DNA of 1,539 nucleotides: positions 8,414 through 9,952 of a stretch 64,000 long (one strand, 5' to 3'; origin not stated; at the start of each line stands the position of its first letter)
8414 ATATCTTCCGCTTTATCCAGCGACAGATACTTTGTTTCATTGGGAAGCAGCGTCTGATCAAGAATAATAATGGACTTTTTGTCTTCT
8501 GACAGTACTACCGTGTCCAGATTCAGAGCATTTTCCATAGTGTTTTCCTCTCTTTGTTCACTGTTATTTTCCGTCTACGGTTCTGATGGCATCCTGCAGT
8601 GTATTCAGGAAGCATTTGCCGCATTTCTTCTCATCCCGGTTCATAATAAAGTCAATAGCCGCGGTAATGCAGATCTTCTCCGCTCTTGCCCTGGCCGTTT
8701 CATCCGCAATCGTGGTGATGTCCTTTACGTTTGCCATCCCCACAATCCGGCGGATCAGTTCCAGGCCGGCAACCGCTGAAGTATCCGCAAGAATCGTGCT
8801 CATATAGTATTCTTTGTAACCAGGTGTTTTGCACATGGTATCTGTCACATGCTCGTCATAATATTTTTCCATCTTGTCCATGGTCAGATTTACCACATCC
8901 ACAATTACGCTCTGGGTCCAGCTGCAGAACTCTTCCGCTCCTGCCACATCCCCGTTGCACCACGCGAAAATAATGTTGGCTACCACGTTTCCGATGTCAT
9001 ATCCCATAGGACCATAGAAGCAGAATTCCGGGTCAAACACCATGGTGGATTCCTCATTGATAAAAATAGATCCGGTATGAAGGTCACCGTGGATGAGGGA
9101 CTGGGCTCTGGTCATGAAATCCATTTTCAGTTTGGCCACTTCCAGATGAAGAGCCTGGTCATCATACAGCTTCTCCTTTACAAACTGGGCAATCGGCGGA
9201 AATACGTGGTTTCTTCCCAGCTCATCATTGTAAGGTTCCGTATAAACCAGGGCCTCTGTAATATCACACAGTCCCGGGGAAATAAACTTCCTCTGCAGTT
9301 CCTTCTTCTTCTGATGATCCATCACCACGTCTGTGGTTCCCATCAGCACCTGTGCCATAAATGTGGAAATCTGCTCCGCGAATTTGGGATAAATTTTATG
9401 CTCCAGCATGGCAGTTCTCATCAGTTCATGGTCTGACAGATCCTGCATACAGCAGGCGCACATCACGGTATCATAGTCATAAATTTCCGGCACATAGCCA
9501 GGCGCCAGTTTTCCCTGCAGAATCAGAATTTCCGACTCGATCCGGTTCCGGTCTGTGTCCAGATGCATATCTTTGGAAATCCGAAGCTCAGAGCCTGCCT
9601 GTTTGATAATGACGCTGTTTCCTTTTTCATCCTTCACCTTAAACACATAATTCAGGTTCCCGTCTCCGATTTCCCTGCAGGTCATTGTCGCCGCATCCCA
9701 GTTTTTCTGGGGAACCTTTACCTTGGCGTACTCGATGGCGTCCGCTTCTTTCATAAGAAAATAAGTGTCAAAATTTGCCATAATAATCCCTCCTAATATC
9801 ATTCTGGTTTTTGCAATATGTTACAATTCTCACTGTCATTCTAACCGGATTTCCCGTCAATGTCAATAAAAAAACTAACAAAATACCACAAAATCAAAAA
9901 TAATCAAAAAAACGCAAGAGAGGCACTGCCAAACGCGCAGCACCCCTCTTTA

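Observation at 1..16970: Aldolase-type microcompartment wired to MtnK/MtnA-type enzymes: a candidate encapsulated DHAP-shunt pathway for 5-deoxy-pentoses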

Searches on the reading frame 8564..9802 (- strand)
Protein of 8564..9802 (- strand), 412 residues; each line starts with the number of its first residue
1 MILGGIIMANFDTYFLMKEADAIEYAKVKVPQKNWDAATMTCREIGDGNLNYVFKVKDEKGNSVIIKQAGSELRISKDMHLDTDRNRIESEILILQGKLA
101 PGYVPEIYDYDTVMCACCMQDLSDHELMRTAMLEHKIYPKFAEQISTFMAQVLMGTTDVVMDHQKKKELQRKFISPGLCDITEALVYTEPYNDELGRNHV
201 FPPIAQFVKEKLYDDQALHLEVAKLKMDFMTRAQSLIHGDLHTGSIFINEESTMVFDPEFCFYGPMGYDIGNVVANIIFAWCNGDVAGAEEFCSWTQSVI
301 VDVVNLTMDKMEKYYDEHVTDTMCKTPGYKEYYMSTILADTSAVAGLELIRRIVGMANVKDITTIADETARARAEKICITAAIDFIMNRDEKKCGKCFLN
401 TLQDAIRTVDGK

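Call 4: search_protein_families(library=pfam, proteins=[window:8564-9802:-])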
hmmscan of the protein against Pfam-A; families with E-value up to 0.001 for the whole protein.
window:8564-9802:- (412 aa): 1 family
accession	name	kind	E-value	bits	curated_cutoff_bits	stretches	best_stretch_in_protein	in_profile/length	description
PF01636.29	APH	-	4.4e-12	46.7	23.2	1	41-276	1-212/239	Phosphotransferase enzyme family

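Call 7: search_protein_families(library=ncbifam, proteins=[window:8564-9802:-], max_evalue=0.001)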
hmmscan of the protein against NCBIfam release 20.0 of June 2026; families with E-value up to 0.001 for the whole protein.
window:8564-9802:- (412 aa): 1 family
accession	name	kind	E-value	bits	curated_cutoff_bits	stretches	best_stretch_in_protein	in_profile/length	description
TIGR01767.2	MTRK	equivalog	4.2e-117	391.6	275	1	17-391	4-389/401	S-methyl-5-thioribose kinase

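Call 24: search_solved_structures(query=window:8564-9802:-, max_evalue=0.00001)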
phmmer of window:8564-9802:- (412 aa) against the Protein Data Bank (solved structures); distinct sequences matched with E-value up to 0.00001: 2.
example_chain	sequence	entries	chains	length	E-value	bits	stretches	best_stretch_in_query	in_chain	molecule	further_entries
2olc_A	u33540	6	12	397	9.3e-73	248.9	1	36-393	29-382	Methylthioribose kinase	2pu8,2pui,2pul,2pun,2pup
2pyw_A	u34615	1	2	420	2.5e-54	188.2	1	39-387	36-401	Uncharacterized protein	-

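Call 92: find_homologous_proteins(query=window:8564-9802:-, max_evalue=1e-30)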
Query window:8564-9802:- (412 aa): 7040 proteins with E <= 1e-30 among 8000 candidates; the best 120 are listed.
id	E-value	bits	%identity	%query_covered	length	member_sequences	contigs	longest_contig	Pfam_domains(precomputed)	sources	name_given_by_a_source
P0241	1.0e-273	925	99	98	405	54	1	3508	PF01636.30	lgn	-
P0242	5.7e-247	837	88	98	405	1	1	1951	PF01636.30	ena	-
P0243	9.8e-247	837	88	98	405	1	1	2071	PF01636.30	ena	-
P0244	9.8e-247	837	88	98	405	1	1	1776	PF01636.30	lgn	-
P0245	1.2e-246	836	88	98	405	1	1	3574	PF01636.30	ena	-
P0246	1.1e-245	833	88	98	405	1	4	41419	PF01636.30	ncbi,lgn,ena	-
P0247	1.5e-245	833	88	98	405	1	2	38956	PF01636.30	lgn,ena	-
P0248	1.8e-245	832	88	98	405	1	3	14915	PF01636.30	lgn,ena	-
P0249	1.9e-245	832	88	98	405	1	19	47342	PF01636.30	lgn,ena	-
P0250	2.6e-245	832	88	98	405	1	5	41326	PF01636.30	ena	-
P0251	3.9e-245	831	87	98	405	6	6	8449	PF01636.30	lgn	-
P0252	6.4e-244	827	87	98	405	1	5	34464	PF01636.30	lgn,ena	-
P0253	8.7e-244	827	87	98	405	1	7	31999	PF01636.30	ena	-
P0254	1.2e-243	826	87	98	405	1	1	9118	PF01636.30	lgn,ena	-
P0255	1.9e-242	823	87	98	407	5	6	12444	PF01636.30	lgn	-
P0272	2.1e-228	776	82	98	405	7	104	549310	PF01636.30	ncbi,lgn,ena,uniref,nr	ncbi:MAG TPA: S-methyl-5-thioribose kinase [Candidatus Scatomonas pullistercoris]|uniref:S-methyl-5-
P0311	3.8e-222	756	81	98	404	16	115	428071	PF01636.30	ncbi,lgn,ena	-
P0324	6.9e-221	751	80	98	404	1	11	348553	PF01636.30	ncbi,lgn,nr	ncbi:S-methyl-5-thioribose kinase [Blautia schinkii]|nr:S-methyl-5-thioribose kinase [Blautia schink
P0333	2.2e-220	750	80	98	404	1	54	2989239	PF01636.30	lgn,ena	-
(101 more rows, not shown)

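Call 93: find_encoding_contigs(protein=P0324, flank=10000, max_places=2)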
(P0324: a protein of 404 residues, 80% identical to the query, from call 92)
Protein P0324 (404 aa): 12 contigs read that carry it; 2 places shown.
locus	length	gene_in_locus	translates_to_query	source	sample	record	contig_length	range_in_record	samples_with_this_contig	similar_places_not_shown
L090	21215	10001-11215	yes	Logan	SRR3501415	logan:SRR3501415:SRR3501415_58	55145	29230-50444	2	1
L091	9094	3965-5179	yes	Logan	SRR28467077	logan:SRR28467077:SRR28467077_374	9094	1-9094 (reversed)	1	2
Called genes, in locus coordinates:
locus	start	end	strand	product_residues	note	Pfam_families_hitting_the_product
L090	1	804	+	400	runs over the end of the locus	PF00072:Response_reg, PF12833:HTH_18, PF00165:HTH_AraC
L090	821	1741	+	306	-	PF00532:Peripla_BP_1, PF13407:Peripla_BP_4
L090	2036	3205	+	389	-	PF01053:Cys_Met_Meta_PP, PF01212:Beta_elim_lyase, PF00155:Aminotran_1_2 (weak)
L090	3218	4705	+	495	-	PF03553:Na_H_antiporter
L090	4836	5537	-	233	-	PF00392:GntR, PF13545:HTH_Crp_2 (faint), PF07729:FCD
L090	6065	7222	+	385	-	PF13407:Peripla_BP_4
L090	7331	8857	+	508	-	PF02463:SMC_N (faint), PF00005:ABC_tran, PF13401:AAA_22 (faint), PF13304:AAA_21 (faint), PF00005:ABC_tran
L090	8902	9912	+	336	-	PF02653:BPD_transp_2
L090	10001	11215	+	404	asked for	PF01636:APH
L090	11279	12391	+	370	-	PF01008:IF-2B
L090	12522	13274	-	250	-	PF08220:HTH_DeoR, PF08279:HTH_11, PF00455:DeoRC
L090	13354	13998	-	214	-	PF02734:Dak2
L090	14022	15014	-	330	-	PF02733:Dak1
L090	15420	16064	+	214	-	PF02661:Fic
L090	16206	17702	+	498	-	PF02397:Bac_transf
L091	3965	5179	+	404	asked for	PF01636:APH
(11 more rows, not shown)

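Call 94: find_encoding_contigs(protein=P0333, flank=10000, max_places=2)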
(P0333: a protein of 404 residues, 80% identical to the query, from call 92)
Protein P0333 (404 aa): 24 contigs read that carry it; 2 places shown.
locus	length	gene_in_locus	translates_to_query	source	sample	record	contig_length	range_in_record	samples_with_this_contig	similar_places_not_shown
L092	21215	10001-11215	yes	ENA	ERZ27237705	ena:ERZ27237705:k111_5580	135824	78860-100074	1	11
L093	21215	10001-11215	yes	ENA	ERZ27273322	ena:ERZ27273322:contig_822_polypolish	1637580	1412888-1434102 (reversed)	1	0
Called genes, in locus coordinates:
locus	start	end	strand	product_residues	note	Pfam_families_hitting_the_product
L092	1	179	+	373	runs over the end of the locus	PF00483:NTP_transferase, PF24894:Hexapep_GlmU, PF25084:LbH_EIF2B, PF25087:GMPPB_C (weak), PF25247:LbH_GLGC (weak)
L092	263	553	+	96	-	PF04026:SpoVG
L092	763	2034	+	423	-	PF24568:CC_PcsB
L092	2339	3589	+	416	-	PF01569:PAP2, PF01066:CDP-OH_P_transf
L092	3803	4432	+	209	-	PF14681:UPRTase, PF00156:Pribosyltran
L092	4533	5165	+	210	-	PF00730:HhH-GPD, PF14520:HHH_5 (faint), PF00633:HHH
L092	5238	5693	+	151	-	PF03061:4HBT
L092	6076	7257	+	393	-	PF13407:Peripla_BP_4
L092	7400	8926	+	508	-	PF02463:SMC_N (faint), PF00005:ABC_tran, PF13304:AAA_21 (faint), PF00005:ABC_tran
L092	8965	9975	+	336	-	PF02653:BPD_transp_2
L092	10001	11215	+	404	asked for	PF01636:APH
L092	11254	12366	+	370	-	PF01008:IF-2B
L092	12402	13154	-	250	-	PF08220:HTH_DeoR, PF08279:HTH_11, PF00455:DeoRC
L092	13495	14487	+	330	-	PF02733:Dak1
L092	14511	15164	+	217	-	PF02734:Dak2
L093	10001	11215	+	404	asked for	PF01636:APH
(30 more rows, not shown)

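Call 95: find_encoding_contigs(protein=P0272, flank=10000, max_places=1)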
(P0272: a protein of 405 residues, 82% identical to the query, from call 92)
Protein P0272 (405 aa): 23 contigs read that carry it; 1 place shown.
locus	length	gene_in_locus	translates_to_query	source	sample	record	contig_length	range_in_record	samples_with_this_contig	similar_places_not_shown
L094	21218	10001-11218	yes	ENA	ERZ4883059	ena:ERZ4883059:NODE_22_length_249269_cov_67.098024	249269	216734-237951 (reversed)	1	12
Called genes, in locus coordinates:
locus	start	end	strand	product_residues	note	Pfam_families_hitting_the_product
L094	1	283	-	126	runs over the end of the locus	PF01325:Fe_dep_repress, PF02742:Fe_dep_repr_C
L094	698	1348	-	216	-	PF02734:Dak2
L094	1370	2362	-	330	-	PF02733:Dak1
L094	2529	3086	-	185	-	-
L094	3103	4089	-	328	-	PF02779:Transket_pyr, PF02780:Transketolase_C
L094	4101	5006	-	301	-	PF00456:Transketolase_N, PF00676:E1_dh, PF13292:DXP_synthase_N (weak)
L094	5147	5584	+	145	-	PF05025:RbsD_FucU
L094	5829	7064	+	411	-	PF13377:Peripla_BP_3 (faint), PF13407:Peripla_BP_4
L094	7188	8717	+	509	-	PF00005:ABC_tran, PF13304:AAA_21 (faint), PF00005:ABC_tran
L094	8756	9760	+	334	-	PF02653:BPD_transp_2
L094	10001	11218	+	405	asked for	PF01636:APH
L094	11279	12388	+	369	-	PF01008:IF-2B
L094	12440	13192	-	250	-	PF08220:HTH_DeoR, PF08279:HTH_11 (weak), PF00455:DeoRC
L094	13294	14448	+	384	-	PF00016:RuBisCO_large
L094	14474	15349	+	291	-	PF00596:Aldolase_II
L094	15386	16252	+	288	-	PF06130:PTAC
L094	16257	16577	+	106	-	PF03319:EutN_CcmL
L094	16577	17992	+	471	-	PF00171:Aldedh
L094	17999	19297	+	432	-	PF01512:Complex1_51K, PF10531:SLBB (weak), PF13534:Fer4_17, PF13375:RnfC_N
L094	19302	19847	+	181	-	PF00936:BMC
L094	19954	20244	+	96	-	PF00936:BMC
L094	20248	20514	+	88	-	PF03319:EutN_CcmL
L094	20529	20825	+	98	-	PF03319:EutN_CcmL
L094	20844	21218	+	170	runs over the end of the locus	-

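Call 96: find_encoding_contigs(protein=P0311, flank=10000, max_places=1)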
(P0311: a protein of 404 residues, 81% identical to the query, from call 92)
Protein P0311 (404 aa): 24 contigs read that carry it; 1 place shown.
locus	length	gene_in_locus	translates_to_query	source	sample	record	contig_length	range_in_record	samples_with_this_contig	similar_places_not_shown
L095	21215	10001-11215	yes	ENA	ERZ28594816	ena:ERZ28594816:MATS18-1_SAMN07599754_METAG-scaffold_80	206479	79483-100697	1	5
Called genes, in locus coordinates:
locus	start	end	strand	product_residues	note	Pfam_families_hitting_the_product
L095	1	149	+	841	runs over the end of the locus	PF22666:Glyco_hydro_2_N2, PF00703:Glyco_hydro_2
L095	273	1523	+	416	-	PF03193:RsgA_GTPase (faint), PF13167:GTP-bdg_N, PF16360:GTP-bdg_M, PF00350:Dynamin_N (faint), PF01926:MMR_HSR1, PF02421:FeoB_N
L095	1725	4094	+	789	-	PF03477:ATP-cone, PF13597:NRDD, PF00462:Glutaredoxin (faint)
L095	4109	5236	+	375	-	PF13412:HTH_24 (weak), PF00480:ROK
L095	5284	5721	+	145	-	PF05025:RbsD_FucU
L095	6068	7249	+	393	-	PF13407:Peripla_BP_4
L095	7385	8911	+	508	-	PF02463:SMC_N (faint), PF00005:ABC_tran, PF13401:AAA_22 (faint), PF13304:AAA_21 (faint), PF00005:ABC_tran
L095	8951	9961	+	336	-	PF02653:BPD_transp_2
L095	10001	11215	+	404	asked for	PF01636:APH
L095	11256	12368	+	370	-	PF01008:IF-2B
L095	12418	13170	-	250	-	PF08220:HTH_DeoR, PF08279:HTH_11, PF00455:DeoRC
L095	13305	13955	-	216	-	PF02734:Dak2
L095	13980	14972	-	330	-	PF02733:Dak1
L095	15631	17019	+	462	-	PF00291:PALP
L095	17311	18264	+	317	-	-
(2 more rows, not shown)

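Call 102: find_related_loci(query=window:8564-9802:-, collection=metagenome_contigs, flank=10000)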
Query window:8564-9802:- (412 aa) in metagenome_contigs; peptide patterns used: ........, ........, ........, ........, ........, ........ (x = any residue, [..] = any of these).
105 stretches matched a pattern; 75 encode a relative of the query (tblastn E <= 1e-3); 75 distinct loci.
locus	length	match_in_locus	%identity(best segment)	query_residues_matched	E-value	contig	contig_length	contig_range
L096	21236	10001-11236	100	1-412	0e+0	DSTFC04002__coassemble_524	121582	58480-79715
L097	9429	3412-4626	82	8-412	0e+0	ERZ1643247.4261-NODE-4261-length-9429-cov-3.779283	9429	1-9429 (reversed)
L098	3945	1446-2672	82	4-412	0e+0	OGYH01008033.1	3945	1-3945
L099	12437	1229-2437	82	8-410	0e+0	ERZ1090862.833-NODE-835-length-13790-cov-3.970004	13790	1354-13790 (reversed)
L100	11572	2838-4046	82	8-410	0e+0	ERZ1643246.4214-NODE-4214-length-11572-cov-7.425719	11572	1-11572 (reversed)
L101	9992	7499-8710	84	8-411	0e+0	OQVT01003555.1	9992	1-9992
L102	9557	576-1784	81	8-410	0e+0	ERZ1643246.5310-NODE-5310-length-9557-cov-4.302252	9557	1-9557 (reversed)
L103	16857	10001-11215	82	7-411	0e+0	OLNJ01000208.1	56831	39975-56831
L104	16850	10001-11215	82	7-411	0e+0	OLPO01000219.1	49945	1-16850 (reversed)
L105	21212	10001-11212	83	8-411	0e+0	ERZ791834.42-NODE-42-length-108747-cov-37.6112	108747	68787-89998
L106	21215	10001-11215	82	7-411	0e+0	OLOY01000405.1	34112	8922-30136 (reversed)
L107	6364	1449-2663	82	7-411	0e+0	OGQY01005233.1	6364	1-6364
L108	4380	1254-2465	83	8-411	0e+0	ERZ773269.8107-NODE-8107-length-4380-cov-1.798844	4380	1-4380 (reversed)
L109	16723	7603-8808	81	10-411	0e+0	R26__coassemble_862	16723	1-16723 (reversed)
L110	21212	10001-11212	81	8-411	0e+0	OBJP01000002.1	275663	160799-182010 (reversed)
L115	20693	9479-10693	81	8-412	0e+0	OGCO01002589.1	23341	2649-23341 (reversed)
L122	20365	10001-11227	79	4-412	0e+0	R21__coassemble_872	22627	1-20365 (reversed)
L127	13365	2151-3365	82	7-411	0e+0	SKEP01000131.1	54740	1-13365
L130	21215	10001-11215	82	7-411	0e+0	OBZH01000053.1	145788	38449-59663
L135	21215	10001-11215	82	7-411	0e+0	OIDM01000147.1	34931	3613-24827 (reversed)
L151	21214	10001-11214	82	7-411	0e+0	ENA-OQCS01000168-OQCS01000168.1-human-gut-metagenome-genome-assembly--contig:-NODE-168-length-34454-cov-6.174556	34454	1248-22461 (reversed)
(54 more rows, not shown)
